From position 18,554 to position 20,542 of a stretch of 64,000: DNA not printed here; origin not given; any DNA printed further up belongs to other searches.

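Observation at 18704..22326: Complete bacillithiol-type biosynthesis gene set (bshA-bshC operon, divergent bshB) in an archaeal context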

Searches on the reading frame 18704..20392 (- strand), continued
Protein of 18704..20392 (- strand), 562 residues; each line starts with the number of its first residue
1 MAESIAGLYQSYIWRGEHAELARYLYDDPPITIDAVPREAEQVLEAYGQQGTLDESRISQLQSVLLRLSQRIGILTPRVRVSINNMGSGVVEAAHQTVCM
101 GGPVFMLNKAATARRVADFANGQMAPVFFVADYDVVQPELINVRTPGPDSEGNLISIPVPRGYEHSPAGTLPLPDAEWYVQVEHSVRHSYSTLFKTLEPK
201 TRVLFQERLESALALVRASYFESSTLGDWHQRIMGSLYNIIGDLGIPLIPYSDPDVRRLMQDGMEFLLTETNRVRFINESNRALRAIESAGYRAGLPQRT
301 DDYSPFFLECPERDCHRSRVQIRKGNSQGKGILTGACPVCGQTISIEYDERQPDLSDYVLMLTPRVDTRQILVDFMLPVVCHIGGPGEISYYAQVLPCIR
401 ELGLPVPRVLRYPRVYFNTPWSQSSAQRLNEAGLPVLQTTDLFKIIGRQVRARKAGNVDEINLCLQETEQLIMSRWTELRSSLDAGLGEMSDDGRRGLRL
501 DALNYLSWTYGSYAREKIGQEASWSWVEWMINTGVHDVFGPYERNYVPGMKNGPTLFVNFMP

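Call 58: find_encoding_contigs(protein=P0153, flank=8000, max_places=2)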
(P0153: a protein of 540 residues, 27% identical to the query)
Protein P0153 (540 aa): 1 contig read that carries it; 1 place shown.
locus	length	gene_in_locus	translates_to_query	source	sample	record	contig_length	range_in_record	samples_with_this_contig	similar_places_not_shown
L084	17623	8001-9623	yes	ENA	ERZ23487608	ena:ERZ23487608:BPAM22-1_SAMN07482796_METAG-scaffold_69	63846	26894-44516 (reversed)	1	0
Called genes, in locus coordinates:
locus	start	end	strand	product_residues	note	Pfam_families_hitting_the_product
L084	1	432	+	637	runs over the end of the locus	PF17214:KH_TffA, PF00753:Lactamase_B, PF16661:Lactamase_B_6, PF23023:Anti-Pycsar_Apyc1, PF12706:Lactamase_B_2, PF10996:Beta-Casp, PF07521:RMMBL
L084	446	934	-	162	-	PF01472:PUA, PF26292:PUA_elF2D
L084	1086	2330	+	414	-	PF16450:Prot_ATP_ID_OB_C, PF07724:AAA_2 (faint), PF13191:AAA_16 (faint), PF00004:AAA, PF07728:AAA_5 (weak), PF17862:AAA_lid_3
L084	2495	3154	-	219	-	PF20408:Abhydrolase_11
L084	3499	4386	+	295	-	-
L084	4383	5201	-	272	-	PF02348:CTP_transf_3 (weak), PF12804:NTP_transf_3 (weak)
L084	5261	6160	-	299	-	PF01145:Band_7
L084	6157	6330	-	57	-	-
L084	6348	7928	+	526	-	PF02538:Hydantoinase_B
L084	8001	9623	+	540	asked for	PF10079:Rossmann-like_BshC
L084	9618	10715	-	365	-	PF13439:Glyco_transf_4, PF13477:Glyco_trans_4_2, PF13579:Glyco_trans_4_4, PF00534:Glycos_transf_1, PF13692:Glyco_trans_1_4, PF13524:Glyco_trans_1_2 (weak)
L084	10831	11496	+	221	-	PF02585:PIG-L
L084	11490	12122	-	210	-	PF00702:Hydrolase, PF08282:Hydrolase_3, PF12710:HAD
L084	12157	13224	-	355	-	PF05057:DUF676 (weak), PF24096:DUF7379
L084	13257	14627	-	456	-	PF00875:DNA_photolyase, PF03441:FAD_binding_7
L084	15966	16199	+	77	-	-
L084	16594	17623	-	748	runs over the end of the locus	PF17957:Big_7, PF03372:Exo_endo_phos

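Call 60: search_protein_families(library=ncbifam, proteins=[L084:9618-10715:-, L060:8707-9822:-, L064:9316-10422:-, L084:10831-11496:+, L060:5162-5824:+, L064:5172-5927:+, L064:8689-9282:-, L060:4443-4907:+, L060:5878-6861:+], max_evalue=0.001)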
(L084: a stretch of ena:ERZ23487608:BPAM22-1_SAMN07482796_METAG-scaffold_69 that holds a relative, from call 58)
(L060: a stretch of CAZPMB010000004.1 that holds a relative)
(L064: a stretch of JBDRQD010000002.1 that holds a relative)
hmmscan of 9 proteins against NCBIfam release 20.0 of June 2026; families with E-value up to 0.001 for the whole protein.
L084:9618-10715:- (365 aa): 30 families (the best 25 are shown)
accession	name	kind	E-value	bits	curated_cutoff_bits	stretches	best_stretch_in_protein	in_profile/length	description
TIGR03999.1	thiol_BshA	equivalog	3.4e-95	319.1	273.7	1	5-364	4-373/375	N-acetyl-alpha-D-glucosaminyl L-malate synthase BshA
TIGR03088.1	stp2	hypoth_equivalog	5.7e-29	101.3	409.05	1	63-365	57-374/374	TIGR03088 family PEP-CTERM/XrtA system glycosyltransferase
NF047880.1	glyco_SdgA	exception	2.8e-22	78.9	800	1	100-360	225-486/488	serine-aspartate repeat adhesin O-glycosyltransferase SdgA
TIGR02149.1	glgA_Coryne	subfamily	5.1e-22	78.5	302.4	1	263-365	283-391/391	glycogen synthase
NF041876.1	EPS_EpsE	equivalog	4.1e-21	75.7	400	1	73-350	97-382/389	exopolysaccharide biosynthesis GT4 family glycosyltransferase EpsE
NF038229.1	Glyco4_Geo_Pelo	equivalog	3.3e-20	72.4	400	1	77-365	43-337/338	GPMC system family 4 glycosyltransferase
NF007396.0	PRK09922.1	equivalog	4.8e-20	71.7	385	1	167-333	158-330/361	lipopolysaccharide 1,6-galactosyltransferase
NF046085.1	XrtY_assoc_Gly1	equivalog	1.5e-14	53.6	400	1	71-364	81-384/387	XrtY-associated glycosyltransferase XYAG1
NF038255.1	exopoly_VpsD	equivalog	2e-14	53.3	300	1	72-365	84-380/381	VpsD family glycosyltransferase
TIGR03449.1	mycothiol_MshA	equivalog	2.1e-14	53.3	462.5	1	238-363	276-402/406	D-inositol-3-phosphate glycosyltransferase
TIGR02472.1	sucr_P_syn_N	equivalog_domain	3e-12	46.1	576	1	269-357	346-434/439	sucrose-phosphate synthase, putative, glycosyltransferase domain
NF038298.1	EPS_HpsO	equivalog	4.7e-12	45.4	575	1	267-364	292-387/388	hormogonium polysaccharide biosynthesis glycosyltransferase HpsO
NF047684.1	TeichurnBiosyTuaC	equivalog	5.8e-12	45.2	550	2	80-187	97-205/391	teichuronic acid biosynthesis protein TuaC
NF053787.1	GlcN_PG_synth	equivalog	3.7e-11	42.5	480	1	201-364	209-359/361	N-acetylglucosaminyl phosphatidylglycerol synthase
NF041010.1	glycosy_Agl16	equivalog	1.6e-10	40.4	575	1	105-363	94-350/352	glycosylation protein Agl16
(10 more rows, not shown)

L060:8707-9822:- (371 aa): 40 families (the best 25 are shown)
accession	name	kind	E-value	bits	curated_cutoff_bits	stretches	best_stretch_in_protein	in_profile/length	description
TIGR03999.1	thiol_BshA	equivalog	6.1e-124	413.8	273.7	1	2-369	1-374/375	N-acetyl-alpha-D-glucosaminyl L-malate synthase BshA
TIGR03088.1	stp2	hypoth_equivalog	1.4e-45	156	409.05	1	142-367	137-372/374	TIGR03088 family PEP-CTERM/XrtA system glycosyltransferase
NF041876.1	EPS_EpsE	equivalog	3.2e-45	155.1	400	1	71-356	98-384/389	exopolysaccharide biosynthesis GT4 family glycosyltransferase EpsE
NF047684.1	TeichurnBiosyTuaC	equivalog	7.5e-34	117.3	550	1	84-369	106-390/391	teichuronic acid biosynthesis protein TuaC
NF038229.1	Glyco4_Geo_Pelo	equivalog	2e-32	112.5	400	1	75-369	44-337/338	GPMC system family 4 glycosyltransferase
TIGR04063.1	stp3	hypoth_equivalog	2.9e-27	95.6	442.05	1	135-368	151-395/397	TIGR04063 family PEP-CTERM/XrtA system glycosyltransferase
TIGR02149.1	glgA_Coryne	subfamily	4.2e-21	75.5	302.4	1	11-368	14-390/391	glycogen synthase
TIGR04047.1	MSMEG_0565_glyc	hypoth_equivalog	7.7e-21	74.6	259.85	1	17-366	16-372/373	MSMEG_0565 family glycosyltransferase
TIGR03449.1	mycothiol_MshA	equivalog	2.3e-19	69.6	462.5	1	85-368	101-403/406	D-inositol-3-phosphate glycosyltransferase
NF038011.1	PelF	equivalog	3.1e-19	69.4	100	1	164-365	280-489/489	GT4 family glycosyltransferase PelF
NF049988.1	MGlcDAGSynMgs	equivalog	6.6e-19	68.5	400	1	199-368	219-387/398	alpha-monoglucosyldiacylglycerol synthase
NF047880.1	glyco_SdgA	exception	6.6e-19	67.8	800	1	193-364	315-486/488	serine-aspartate repeat adhesin O-glycosyltransferase SdgA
TIGR04157.1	glyco_rSAM_CFB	subfamily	4e-18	65.6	400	1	196-365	230-406/406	TIGR04157 family glycosyltransferase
NF053787.1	GlcN_PG_synth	equivalog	4.3e-18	65.3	480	1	140-368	142-359/361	N-acetylglucosaminyl phosphatidylglycerol synthase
TIGR04005.1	wcaL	equivalog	9.5e-18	64.2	537.6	1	74-332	106-369/406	colanic acid biosynthesis glycosyltransferase WcaL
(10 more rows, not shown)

L064:9316-10422:- (368 aa): 43 families (the best 25 are shown)
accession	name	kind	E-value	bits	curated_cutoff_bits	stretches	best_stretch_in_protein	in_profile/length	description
TIGR03999.1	thiol_BshA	equivalog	7e-124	413.5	273.7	1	1-366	1-373/375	N-acetyl-alpha-D-glucosaminyl L-malate synthase BshA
TIGR03088.1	stp2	hypoth_equivalog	7.9e-49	166.6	409.05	1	115-366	110-373/374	TIGR03088 family PEP-CTERM/XrtA system glycosyltransferase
NF041876.1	EPS_EpsE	equivalog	6.7e-44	150.7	400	1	70-354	98-384/389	exopolysaccharide biosynthesis GT4 family glycosyltransferase EpsE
NF047684.1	TeichurnBiosyTuaC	equivalog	1.4e-34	119.7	550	1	86-367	109-390/391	teichuronic acid biosynthesis protein TuaC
TIGR04063.1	stp3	hypoth_equivalog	2.5e-29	102.4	442.05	1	134-367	151-396/397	TIGR04063 family PEP-CTERM/XrtA system glycosyltransferase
NF038229.1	Glyco4_Geo_Pelo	equivalog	2.4e-28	99.1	400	1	99-367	69-337/338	GPMC system family 4 glycosyltransferase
TIGR02149.1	glgA_Coryne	subfamily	6.5e-26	91.4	302.4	1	80-366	78-390/391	glycogen synthase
NF038011.1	PelF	equivalog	6.2e-23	81.6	100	1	162-363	279-489/489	GT4 family glycosyltransferase PelF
TIGR03449.1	mycothiol_MshA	equivalog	5.3e-22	78.3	462.5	1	86-366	103-403/406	D-inositol-3-phosphate glycosyltransferase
NF047880.1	glyco_SdgA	exception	9.8e-22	77.2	800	1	181-360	305-484/488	serine-aspartate repeat adhesin O-glycosyltransferase SdgA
TIGR04047.1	MSMEG_0565_glyc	hypoth_equivalog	5.3e-21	75.1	259.85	1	79-365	80-373/373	MSMEG_0565 family glycosyltransferase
NF053787.1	GlcN_PG_synth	equivalog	8e-21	74.3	480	1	140-367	143-360/361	N-acetylglucosaminyl phosphatidylglycerol synthase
NF049988.1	MGlcDAGSynMgs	equivalog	1.8e-20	73.7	400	1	192-364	217-385/398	alpha-monoglucosyldiacylglycerol synthase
TIGR04005.1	wcaL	equivalog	3.7e-20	72.1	537.6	1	79-359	112-399/406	colanic acid biosynthesis glycosyltransferase WcaL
NF038298.1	EPS_HpsO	equivalog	1.7e-17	63.3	575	1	136-366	142-387/388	hormogonium polysaccharide biosynthesis glycosyltransferase HpsO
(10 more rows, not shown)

L084:10831-11496:+ (221 aa): 5 families
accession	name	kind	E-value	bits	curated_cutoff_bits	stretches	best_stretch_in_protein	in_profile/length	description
TIGR04001.1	thiol_BshB1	equivalog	1.6e-15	57.5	182.5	1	7-190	5-200/226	bacillithiol biosynthesis deacetylase BshB1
TIGR04000.1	thiol_BshB2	equivalog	1.1e-14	54.7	195.25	2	44-169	60-186/217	bacillithiol biosynthesis deacetylase BshB2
TIGR03446.1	mycothiol_Mca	equivalog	4.8e-07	29.7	277.15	1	6-46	3-43/283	mycothiol conjugate amidase Mca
TIGR03445.1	mycothiol_MshB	equivalog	1.9e-06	28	224.35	1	9-31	3-25/284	N-acetyl-1-D-myo-inositol-2-amino-2-deoxy-alpha-D-glucopyranoside deacetylase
NF002557.0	PRK02122.1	subfamily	0.00043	18.5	384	0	78-125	514-558/653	glucosamine-6-phosphate deaminase-like protein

L060:5162-5824:+ (220 aa): 4 families
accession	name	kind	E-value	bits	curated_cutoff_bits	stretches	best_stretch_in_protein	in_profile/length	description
TIGR04001.1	thiol_BshB1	equivalog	3.6e-24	85.8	182.5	1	5-201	4-220/226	bacillithiol biosynthesis deacetylase BshB1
TIGR04000.1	thiol_BshB2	equivalog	2.5e-17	63.3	195.25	2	45-171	60-188/217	bacillithiol biosynthesis deacetylase BshB2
TIGR03445.1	mycothiol_MshB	equivalog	6.3e-10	39.4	224.35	0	8-45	3-39/284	N-acetyl-1-D-myo-inositol-2-amino-2-deoxy-alpha-D-glucopyranoside deacetylase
TIGR03446.1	mycothiol_Mca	equivalog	1.6e-05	24.6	277.15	0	5-45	3-41/283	mycothiol conjugate amidase Mca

L064:5172-5927:+ (251 aa): 3 families
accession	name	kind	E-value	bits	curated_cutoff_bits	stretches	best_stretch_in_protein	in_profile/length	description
TIGR04001.1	thiol_BshB1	equivalog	1.4e-20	74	182.5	1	36-233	4-221/226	bacillithiol biosynthesis deacetylase BshB1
TIGR04000.1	thiol_BshB2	equivalog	2.2e-16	60.2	195.25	2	36-77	3-44/217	bacillithiol biosynthesis deacetylase BshB2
TIGR03445.1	mycothiol_MshB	equivalog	7.8e-06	26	224.35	1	38-83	2-44/284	N-acetyl-1-D-myo-inositol-2-amino-2-deoxy-alpha-D-glucopyranoside deacetylase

L064:8689-9282:- (197 aa): 1 family
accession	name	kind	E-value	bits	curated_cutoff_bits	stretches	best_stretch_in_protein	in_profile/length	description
TIGR01068.1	thioredoxin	equivalog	0.00072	19.7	96.8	0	72-127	23-75/101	thioredoxin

L060:4443-4907:+ (154 aa): 1 family
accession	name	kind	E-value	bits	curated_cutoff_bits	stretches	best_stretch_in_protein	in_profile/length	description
NF047843.2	MST_Rv0443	equivalog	7.7e-07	29.4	170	1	17-74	11-68/161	mycothiol transferase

L060:5878-6861:+ (327 aa): 0 families

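Call 75: search_protein_families(library=pfam, proteins=[L052:4685-8395:+, P0186, L052:3817-4569:-, L052:3228-3809:+, L052:1897-3114:-], max_evalue=0.001)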
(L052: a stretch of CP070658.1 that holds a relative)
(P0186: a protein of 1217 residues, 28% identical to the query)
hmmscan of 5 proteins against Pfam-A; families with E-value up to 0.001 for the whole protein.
L052:4685-8395:+ (1236 aa): 10 families
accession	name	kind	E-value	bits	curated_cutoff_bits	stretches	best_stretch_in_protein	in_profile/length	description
PF13424.12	TPR_12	-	1.1e-15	58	30.1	1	511-567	21-77/77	Tetratricopeptide repeat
PF13374.12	TPR_10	-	1.8e-15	56.8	27.5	1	534-568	1-35/42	Tetratricopeptide repeat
PF10079.15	Rossmann-like_BshC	-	3.3e-12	46.9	27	1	875-1078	193-377/380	Bacillithiol biosynthesis BshC, N-terminal Rossmann-like domain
PF07719.23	TPR_2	-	3e-09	36.7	27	0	535-566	1-32/34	Tetratricopeptide repeat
PF13191.12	AAA_16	-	4.9e-07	30.8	32.6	1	12-216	2-146/167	AAA ATPase domain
PF17874.7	TPR_MalT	-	1.8e-06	27.9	45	1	495-658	39-192/336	MalT-like TPR region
PF13181.12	TPR_8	-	3.2e-06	27.3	25.7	0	541-566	7-32/34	Tetratricopeptide repeat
PF00515.34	TPR_1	-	9.1e-05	22.6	27.8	0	535-566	1-32/34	Tetratricopeptide repeat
PF13432.12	TPR_16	-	0.00047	21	32.7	0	535-565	31-61/65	Tetratricopeptide repeat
PF13428.12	TPR_14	-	0.00072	20.5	23.5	0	536-566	2-32/44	Tetratricopeptide repeat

P0186 (1217 aa): 7 families
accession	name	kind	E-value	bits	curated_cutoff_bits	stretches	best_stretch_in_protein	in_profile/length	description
PF10079.15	Rossmann-like_BshC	-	2.4e-73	248.1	27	1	641-995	20-379/380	Bacillithiol biosynthesis BshC, N-terminal Rossmann-like domain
PF02585.22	PIG-L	-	6.3e-20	72.4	28.2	1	386-529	1-128/129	GlcNAc-PI de-N-acetylase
PF08241.18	Methyltransf_11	-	3.8e-14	53.5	21.2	1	139-235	1-95/95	Methyltransferase domain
PF08242.18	Methyltransf_12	-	1.3e-13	51.9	30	1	139-232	1-97/98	Methyltransferase domain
PF13649.12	Methyltransf_25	-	1.7e-11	45.1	27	1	138-229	1-95/97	Methyltransferase domain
PF13489.12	Methyltransf_23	-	1.1e-08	35.5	27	1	122-238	12-119/164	Methyltransferase domain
PF13847.12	Methyltransf_31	-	1.4e-08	35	27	1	135-239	4-113/145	Methyltransferase domain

L052:3817-4569:- (250 aa): 2 families
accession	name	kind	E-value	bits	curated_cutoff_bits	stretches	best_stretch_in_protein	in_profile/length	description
PF19420.4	DDAH_eukar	-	3.7e-13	49.8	23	1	30-145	26-156/291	N,N dimethylarginine dimethylhydrolase, eukaryotic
PF02274.22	ADI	-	2.9e-11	43.5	22.8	1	60-181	122-264/377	Arginine deiminase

L052:3228-3809:+ (193 aa): 0 families

L052:1897-3114:- (405 aa): 5 families
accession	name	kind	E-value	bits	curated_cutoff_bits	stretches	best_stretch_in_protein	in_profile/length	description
PF08438.16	YGR210-like_G4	-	1.2e-33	116.2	24.7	1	225-333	1-108/108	Obg-like GTPase YGR210-like, G4 motif-containing domain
PF01926.29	MMR_HSR1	-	1.8e-17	63.9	21.9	1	5-124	2-96/113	50S ribosome-binding GTPase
PF02824.27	TGS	-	5.4e-11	42.8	22.2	1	344-399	4-59/60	TGS domain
PF02421.24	FeoB_N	-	1.8e-06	28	27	1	5-45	3-43/156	Ferrous iron transport protein B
PF06071.19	YchF-GTPase_C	-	0.00039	20.9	27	0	351-375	17-41/84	Protein of unknown function (DUF933)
